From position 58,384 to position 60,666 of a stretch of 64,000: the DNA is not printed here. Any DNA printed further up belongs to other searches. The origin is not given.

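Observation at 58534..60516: Unusual three-module redox protein: FMN_bind-like + NapH/NosR-type CX3CP membrane domain + nitroreductase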

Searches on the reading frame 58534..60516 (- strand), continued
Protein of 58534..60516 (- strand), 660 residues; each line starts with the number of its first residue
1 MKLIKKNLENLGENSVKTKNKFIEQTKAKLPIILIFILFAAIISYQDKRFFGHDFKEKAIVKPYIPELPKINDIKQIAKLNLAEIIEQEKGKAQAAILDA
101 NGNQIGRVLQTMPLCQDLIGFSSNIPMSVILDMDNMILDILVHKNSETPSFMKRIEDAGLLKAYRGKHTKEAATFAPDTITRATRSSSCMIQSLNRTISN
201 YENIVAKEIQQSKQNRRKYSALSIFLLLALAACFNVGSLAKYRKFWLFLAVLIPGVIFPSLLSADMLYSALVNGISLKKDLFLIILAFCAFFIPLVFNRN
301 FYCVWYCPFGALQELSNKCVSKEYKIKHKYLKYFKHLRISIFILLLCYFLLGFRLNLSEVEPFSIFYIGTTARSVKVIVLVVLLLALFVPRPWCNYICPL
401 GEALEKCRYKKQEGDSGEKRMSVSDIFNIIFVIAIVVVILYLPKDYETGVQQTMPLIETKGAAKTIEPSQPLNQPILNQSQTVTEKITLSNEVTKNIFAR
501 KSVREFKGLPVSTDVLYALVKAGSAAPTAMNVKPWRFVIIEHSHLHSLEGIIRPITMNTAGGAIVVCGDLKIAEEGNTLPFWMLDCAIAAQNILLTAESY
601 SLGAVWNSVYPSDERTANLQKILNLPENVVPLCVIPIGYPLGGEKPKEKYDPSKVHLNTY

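Call 28: search_protein_families(library=pfam, proteins=[P0064, P0066, P0112, P0130, P0153, P0206, P0082, P0126, P0108, P0140], max_evalue=0.001)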
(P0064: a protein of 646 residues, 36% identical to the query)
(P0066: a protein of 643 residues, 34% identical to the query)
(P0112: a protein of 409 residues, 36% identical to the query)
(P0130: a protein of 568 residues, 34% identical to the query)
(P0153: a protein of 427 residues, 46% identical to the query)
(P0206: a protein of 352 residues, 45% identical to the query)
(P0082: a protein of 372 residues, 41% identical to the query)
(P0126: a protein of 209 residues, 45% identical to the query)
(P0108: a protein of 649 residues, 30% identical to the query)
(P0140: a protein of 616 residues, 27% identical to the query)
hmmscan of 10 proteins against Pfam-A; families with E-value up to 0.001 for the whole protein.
P0064 (646 aa): 4 families
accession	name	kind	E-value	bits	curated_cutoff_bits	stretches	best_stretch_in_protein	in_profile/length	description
PF00881.29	Nitroreductase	-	1.2e-25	91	23.5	2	471-525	1-55/167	Nitroreductase family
PF12801.12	Fer4_5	-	1e-12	48.2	22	2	257-301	3-46/48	4Fe-4S binding domain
PF04205.19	FMN_bind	-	1.5e-09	38.8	22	1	96-171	1-73/77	FMN-binding domain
PF14512.11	TM1586_NiRdase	-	2.3e-06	27.8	27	1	474-518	142-189/215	Putative TM nitroreductase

P0066 (643 aa): 4 families
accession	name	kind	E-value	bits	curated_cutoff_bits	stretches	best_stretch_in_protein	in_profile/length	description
PF00881.29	Nitroreductase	-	1e-28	101.1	23.5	2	475-529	1-51/167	Nitroreductase family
PF12801.12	Fer4_5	-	1.2e-14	54.4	22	2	239-283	3-46/48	4Fe-4S binding domain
PF04205.19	FMN_bind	-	9.8e-12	45.8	22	1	78-156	1-76/77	FMN-binding domain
PF14512.11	TM1586_NiRdase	-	1.7e-10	41.3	27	1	491-522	157-189/215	Putative TM nitroreductase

P0112 (409 aa): 3 families
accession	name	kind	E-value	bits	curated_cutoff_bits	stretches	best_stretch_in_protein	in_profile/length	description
PF00881.29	Nitroreductase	-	4e-27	95.9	23.5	2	241-294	1-54/167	Nitroreductase family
PF04205.19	FMN_bind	-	5.6e-13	49.8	22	1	70-148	1-77/77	FMN-binding domain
PF14512.11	TM1586_NiRdase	-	1.1e-09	38.6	27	1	254-286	152-186/215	Putative TM nitroreductase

P0130 (568 aa): 4 families
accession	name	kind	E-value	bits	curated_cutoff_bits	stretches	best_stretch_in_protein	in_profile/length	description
PF01613.24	Flavin_Reduct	-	5.3e-30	105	27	1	208-364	4-148/153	Flavin reductase like domain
PF00881.29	Nitroreductase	-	1.4e-24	87.6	23.5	2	404-458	2-56/167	Nitroreductase family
PF04205.19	FMN_bind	-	2.9e-12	47.5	22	1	84-162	1-75/77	FMN-binding domain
PF14512.11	TM1586_NiRdase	-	6.1e-10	39.5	27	0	400-423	3-26/215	Putative TM nitroreductase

P0153 (427 aa): 3 families
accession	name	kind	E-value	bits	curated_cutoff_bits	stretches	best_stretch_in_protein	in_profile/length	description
PF01613.24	Flavin_Reduct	-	2.7e-33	115.7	27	1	65-223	4-150/153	Flavin reductase like domain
PF00881.29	Nitroreductase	-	1.5e-21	77.7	23.5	2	318-406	81-167/167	Nitroreductase family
PF14512.11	TM1586_NiRdase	-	9.2e-10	38.9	27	0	258-282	2-26/215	Putative TM nitroreductase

P0206 (352 aa): 3 families
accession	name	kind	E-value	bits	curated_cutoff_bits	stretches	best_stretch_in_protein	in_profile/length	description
PF00881.29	Nitroreductase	-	1.9e-26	93.7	23.5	2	47-101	1-55/167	Nitroreductase family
PF03724.22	META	-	1.2e-17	64.4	24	1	237-343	2-105/109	META domain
PF14512.11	TM1586_NiRdase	-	3.7e-05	23.9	27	0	44-70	3-29/215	Putative TM nitroreductase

P0082 (372 aa): 2 families
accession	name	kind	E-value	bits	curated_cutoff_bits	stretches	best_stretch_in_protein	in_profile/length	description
PF00881.29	Nitroreductase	-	4.4e-54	183.6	23.5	4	33-88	1-56/167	Nitroreductase family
PF14512.11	TM1586_NiRdase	-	2.9e-23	83.1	27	0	28-55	1-28/215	Putative TM nitroreductase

P0126 (209 aa): 2 families
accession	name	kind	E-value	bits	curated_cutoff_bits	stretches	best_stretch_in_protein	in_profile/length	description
PF00881.29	Nitroreductase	-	1e-25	91.3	23.5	2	45-91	1-48/167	Nitroreductase family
PF14512.11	TM1586_NiRdase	-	1.9e-11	44.4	27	1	66-92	162-188/215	Putative TM nitroreductase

P0108 (649 aa): 3 families
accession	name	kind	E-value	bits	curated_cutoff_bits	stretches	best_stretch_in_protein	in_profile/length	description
PF01613.24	Flavin_Reduct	-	1.3e-24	87.5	27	1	465-599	4-136/153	Flavin reductase like domain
PF12801.12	Fer4_5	-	1.3e-12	48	22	2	263-308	3-47/48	4Fe-4S binding domain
PF04205.19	FMN_bind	-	1.4e-11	45.3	22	1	103-181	1-76/77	FMN-binding domain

P0140 (616 aa): 3 families
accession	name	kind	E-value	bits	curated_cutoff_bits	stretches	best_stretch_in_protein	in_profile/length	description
PF12801.12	Fer4_5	-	2.9e-18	66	22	2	253-297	3-46/48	4Fe-4S binding domain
PF01613.24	Flavin_Reduct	-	6.9e-12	46.2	27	1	471-614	15-132/153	Flavin reductase like domain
PF04205.19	FMN_bind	-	5.5e-11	43.4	22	1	93-170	1-75/77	FMN-binding domain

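Call 31: find_related_loci(query=A1, collection=genome_contigs, flank=10000)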
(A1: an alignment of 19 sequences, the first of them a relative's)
Query A1 (660 aa) in genome_contigs; peptide patterns used: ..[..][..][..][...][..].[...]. (x = any residue, [..] = any of these).
600 stretches matched a pattern (row limit reached: there are more); 597 encode a relative of the query (tblastn E <= 1e-3); the best 80 are kept; 80 distinct loci.
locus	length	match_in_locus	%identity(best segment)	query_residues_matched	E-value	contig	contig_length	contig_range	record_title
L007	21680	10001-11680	36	94-660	2e-115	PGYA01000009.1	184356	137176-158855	MAG: Candidatus Riflebacteria bacterium HGW-Riflebacteria-2 bjp_ig2102_scaffold_191, whole genome shotgun sequence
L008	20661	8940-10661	32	97-660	2e-79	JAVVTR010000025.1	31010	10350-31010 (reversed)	MAG: Bacteroidales bacterium isolate CGS10Y2-bin33 NODE_25_length_31010_cov_11.763941, whole genome shotgun sequence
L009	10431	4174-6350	32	87-660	5e-79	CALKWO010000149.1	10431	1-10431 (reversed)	MAG TPA_asm: uncultured bacterium isolate SRR6007446_bin.57_CONCOCT_v1.1_MAG genome assembly, contig: ERZ724100.2492, wh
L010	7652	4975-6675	31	66-660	1e-77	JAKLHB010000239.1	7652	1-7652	MAG: Planctomycetota bacterium isolate RA.bin53 RA.bin53_239, whole genome shotgun sequence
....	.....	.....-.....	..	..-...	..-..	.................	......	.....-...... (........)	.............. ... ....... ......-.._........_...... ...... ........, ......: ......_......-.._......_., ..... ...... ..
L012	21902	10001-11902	27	17-655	4e-74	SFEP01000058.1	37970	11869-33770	MAG: Bacteroidales bacterium isolate W0P31.024 Contig1956, whole genome shotgun sequence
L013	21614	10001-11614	29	92-655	6e-69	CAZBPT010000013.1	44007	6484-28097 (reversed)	MAG TPA_asm: uncultured Bacteroidales bacterium isolate SRP294416_co1_786 genome assembly, contig: NODE_1287_length_4400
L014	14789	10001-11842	28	52-660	1e-68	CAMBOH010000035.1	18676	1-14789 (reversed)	MAG: uncultured bacterium isolate SRR17382104_bin.59_metaWRAP_v1.3_MAG genome assembly, contig: ERZ10544615.1796, whole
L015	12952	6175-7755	31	100-660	7e-66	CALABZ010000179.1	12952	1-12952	MAG TPA_asm: uncultured Lentisphaeria bacterium isolate SRR1561996_bin.66_CONCOCT_v1.1_MAG genome assembly, contig: ERZ7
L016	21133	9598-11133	29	107-660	2e-62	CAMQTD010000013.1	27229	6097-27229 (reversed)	MAG TPA_asm: uncultured Parabacteroides sp. isolate ERR3139991_bin.1_metaWRAP_v1.3_MAG genome assembly, contig: ERZ47404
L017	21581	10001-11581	28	101-660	2e-61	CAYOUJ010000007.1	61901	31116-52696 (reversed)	MAG TPA_asm: uncultured Muribaculaceae bacterium isolate SRP222994_co1_233 genome assembly, contig: NODE_718_length_6190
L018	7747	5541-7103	30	108-660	1e-58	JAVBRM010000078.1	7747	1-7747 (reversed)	MAG: Victivallaceae bacterium isolate EPI_MAG_00195 c_000005307943, whole genome shotgun sequence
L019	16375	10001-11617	27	108-655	6e-57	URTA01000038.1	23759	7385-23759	uncultured Porphyromonadaceae bacterium isolate UMGS1318 genome assembly, contig: NODE_396_length_23759_cov_5.445832, wh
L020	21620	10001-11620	34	101-660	1e-81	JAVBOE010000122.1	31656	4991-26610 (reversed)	MAG: Bacteroidales bacterium isolate EPI_MAG_00100 c_000001607934, whole genome shotgun sequence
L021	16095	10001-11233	30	228-660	2e-55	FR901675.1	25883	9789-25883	Prevotella sp. CAG:891 genomic scaffold, scf137, whole genome shotgun sequence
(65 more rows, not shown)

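Call 32: find_encoding_contigs(protein=P0064, flank=8000, max_places=2)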
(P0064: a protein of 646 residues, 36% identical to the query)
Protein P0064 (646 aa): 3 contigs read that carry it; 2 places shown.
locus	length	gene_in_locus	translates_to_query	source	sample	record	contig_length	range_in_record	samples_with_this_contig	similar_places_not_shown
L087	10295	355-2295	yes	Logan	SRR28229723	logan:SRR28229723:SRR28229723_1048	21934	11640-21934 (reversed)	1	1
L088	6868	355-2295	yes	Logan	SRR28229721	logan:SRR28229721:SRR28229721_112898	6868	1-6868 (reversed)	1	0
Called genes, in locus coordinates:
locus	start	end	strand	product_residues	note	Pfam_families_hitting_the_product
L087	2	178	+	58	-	?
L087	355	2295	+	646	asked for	PF04205:FMN_bind, PF12801:Fer4_5, PF14512:TM1586_NiRdase (faint), PF00881:Nitroreductase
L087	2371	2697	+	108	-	PF01740:STAS, PF13466:STAS_2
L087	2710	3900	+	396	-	PF00027:cNMP_binding, PF01656:CbiA, PF09140:MipZ (weak), PF10609:ParA, PF13614:AAA_31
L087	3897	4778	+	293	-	PF00753:Lactamase_B, PF19583:ODP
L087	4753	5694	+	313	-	PF07228:SpoIIE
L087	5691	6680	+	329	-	PF00224:PK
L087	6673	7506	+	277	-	PF11392:AllH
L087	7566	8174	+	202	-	-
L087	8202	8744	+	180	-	PF13098:Thioredoxin_2 (weak), PF13905:Thioredoxin_8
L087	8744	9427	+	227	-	-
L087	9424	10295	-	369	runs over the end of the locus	PF26745:SPM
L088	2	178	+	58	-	?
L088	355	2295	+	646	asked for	PF04205:FMN_bind, PF12801:Fer4_5, PF14512:TM1586_NiRdase (faint), PF00881:Nitroreductase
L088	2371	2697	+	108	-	PF01740:STAS, PF13466:STAS_2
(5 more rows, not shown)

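Call 33: find_encoding_contigs(protein=P0066, flank=8000, max_places=2)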
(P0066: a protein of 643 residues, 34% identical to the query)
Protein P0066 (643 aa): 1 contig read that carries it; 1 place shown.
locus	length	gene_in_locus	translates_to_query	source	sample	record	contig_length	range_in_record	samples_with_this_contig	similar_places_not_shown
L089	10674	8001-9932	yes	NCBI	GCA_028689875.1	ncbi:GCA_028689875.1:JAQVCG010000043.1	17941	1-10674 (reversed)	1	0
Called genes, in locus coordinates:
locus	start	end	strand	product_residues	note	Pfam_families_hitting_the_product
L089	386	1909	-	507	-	PF27530:HMA_AllF_N, PF02629:CoA_binding, PF13607:Succ_CoA_lig (weak), PF00549:Ligase_CoA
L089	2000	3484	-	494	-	PF00390:malic, PF03949:Malic_M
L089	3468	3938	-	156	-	PF01928:CYTH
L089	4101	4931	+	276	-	PF00941:FAD_binding_5, PF03450:CO_deh_flav_C (faint)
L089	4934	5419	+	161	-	PF00111:Fer2, PF01799:Fer2_2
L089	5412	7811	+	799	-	PF01315:Ald_Xan_dh_C, PF02738:MoCoBD_1, PF20256:MoCoBD_2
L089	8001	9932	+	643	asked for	PF04205:FMN_bind, PF12801:Fer4_5, PF00881:Nitroreductase, PF14512:TM1586_NiRdase (weak), PF00881:Nitroreductase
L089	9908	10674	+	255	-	PF00224:PK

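Call 34: find_encoding_contigs(protein=P0067, flank=8000, max_places=2)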
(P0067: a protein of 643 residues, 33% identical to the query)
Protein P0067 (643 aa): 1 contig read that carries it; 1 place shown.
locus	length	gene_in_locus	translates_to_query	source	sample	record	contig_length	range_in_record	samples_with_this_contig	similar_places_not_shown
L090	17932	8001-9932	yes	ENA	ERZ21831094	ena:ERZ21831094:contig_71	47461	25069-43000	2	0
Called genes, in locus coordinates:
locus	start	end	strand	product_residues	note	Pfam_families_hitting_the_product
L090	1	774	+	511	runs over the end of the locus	PF00069:Pkinase, PF07714:PK_Tyr_Ser-Thr, PF17667:Pkinase_fungal (weak)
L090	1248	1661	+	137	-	-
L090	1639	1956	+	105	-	-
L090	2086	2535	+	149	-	-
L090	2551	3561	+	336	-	-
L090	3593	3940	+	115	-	PF13513:HEAT_EZ (faint), PF02985:HEAT (faint), PF13646:HEAT_2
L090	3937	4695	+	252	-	PF00149:Metallophos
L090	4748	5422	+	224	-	PF01025:GrpE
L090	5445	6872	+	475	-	PF00069:Pkinase, PF07714:PK_Tyr_Ser-Thr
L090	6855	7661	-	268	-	PF13419:HAD_2 (weak)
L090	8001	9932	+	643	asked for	PF14512:TM1586_NiRdase (faint), PF04205:FMN_bind, PF12801:Fer4_5, PF00881:Nitroreductase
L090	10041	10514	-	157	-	-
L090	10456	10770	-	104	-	-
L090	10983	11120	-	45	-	-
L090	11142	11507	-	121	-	PF13692:Glyco_trans_1_4, PF00534:Glycos_transf_1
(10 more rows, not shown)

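Call 35: find_encoding_contigs(protein=P0070, flank=8000, max_places=2)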
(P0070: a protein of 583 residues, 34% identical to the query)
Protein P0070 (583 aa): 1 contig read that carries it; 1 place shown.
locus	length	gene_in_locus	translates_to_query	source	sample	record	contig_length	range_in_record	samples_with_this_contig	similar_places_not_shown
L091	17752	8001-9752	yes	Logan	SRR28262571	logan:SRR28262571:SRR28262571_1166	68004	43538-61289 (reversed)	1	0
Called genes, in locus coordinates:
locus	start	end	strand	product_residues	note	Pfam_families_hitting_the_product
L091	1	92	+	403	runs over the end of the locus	PF12704:MacB_PCD (weak), PF02687:FtsX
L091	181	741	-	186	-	PF01300:Sua5_yciO_yrdC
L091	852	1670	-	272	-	PF14805:THDPS_N_2, PF00132:Hexapep (weak), PF14602:Hexapep_2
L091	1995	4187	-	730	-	PF12437:GSIII_N, PF00120:Gln-synt_C, PF18318:Gln-synt_C-ter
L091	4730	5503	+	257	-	PF11306:DUF3108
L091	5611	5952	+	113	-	-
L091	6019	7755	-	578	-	PF04551:GcpE, PF26540:GcpE_C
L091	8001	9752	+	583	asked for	PF04205:FMN_bind, PF14512:TM1586_NiRdase (faint), PF12801:Fer4_5, PF00881:Nitroreductase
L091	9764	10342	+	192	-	PF02545:Maf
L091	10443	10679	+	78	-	PF01106:NifU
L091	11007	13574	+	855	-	PF07719:TPR_2 (faint), PF13424:TPR_12 (faint), PF13428:TPR_14 (faint)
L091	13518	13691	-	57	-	-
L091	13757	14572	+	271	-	PF00005:ABC_tran, PF13304:AAA_21 (weak)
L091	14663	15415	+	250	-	-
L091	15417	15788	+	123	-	PF00392:GntR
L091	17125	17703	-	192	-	PF01613:Flavin_Reduct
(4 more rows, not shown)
